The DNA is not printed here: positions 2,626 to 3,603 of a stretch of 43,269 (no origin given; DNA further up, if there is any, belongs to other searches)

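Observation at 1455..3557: Small TM protein + TRAFAC-type GTPase + orphan protein: a self-contained cargo operon and candidate undescribed GTPase-centred defence/abortive-infection system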

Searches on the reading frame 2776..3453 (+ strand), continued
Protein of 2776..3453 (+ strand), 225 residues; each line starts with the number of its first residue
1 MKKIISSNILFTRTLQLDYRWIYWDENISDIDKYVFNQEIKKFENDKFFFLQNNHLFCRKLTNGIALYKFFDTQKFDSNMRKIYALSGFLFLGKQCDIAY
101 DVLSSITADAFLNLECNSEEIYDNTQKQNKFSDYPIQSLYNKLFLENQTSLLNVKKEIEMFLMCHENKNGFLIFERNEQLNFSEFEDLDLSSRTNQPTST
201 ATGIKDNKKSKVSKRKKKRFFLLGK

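Call 79: fold_search(model_id=the predicted structure, library=viral)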
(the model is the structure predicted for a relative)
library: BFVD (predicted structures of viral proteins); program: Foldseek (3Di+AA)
matches with E <= 10: 348; with E <= 0.001: 0
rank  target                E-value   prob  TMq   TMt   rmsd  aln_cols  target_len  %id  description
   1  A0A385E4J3            2.8e-02  0.23  0.15  0.14  15.7       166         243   11  (no name in the UniProt tables at hand)
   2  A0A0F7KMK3            7.6e-02  0.35  0.16  0.13  13.2       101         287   18  (no name in the UniProt tables at hand)
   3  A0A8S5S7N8            7.6e-02  0.10  0.14  0.14  16.2       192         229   10  Rep protein (Fragment) [virus sp. ctH0t1]
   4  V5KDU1                8.1e-02  0.18  0.15  0.08  21.9       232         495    7  Nonstructural protein 1 [Acheta domestica mini ambidensovirus]
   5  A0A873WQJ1            1.2e-01  0.06  0.12  0.08  18.0       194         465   10  (no name in the UniProt tables at hand)
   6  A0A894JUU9            1.4e-01  0.07  0.14  0.11  16.1       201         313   11  (no name in the UniProt tables at hand)
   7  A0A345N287            1.5e-01  0.09  0.15  0.14  13.7       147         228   10  (no name in the UniProt tables at hand)
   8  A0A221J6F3            1.6e-01  0.51  0.23  0.25   6.8       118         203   15  Uncharacterized protein [Arthrobacter phage Nightmare]
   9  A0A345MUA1            1.6e-01  0.06  0.12  0.10  17.4       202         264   10  (no name in the UniProt tables at hand)
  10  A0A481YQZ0            1.9e-01  0.12  0.15  0.15  12.4       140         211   14  Uncharacterized protein [Marseillevirus LCMAC101]
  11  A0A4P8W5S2            1.9e-01  0.06  0.12  0.07  18.2       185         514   14  (no name in the UniProt tables at hand)
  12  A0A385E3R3            2.3e-01  0.08  0.14  0.14  15.8       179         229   13  (no name in the UniProt tables at hand)
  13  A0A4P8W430            2.4e-01  0.04  0.13  0.09  16.6       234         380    9  (no name in the UniProt tables at hand)
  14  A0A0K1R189            2.9e-01  0.11  0.17  0.19  13.8       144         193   10  Nuclear protein UL3 [Testudinid alphaherpesvirus 3]
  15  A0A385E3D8            2.9e-01  0.06  0.13  0.13  16.4       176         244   11  (no name in the UniProt tables at hand)
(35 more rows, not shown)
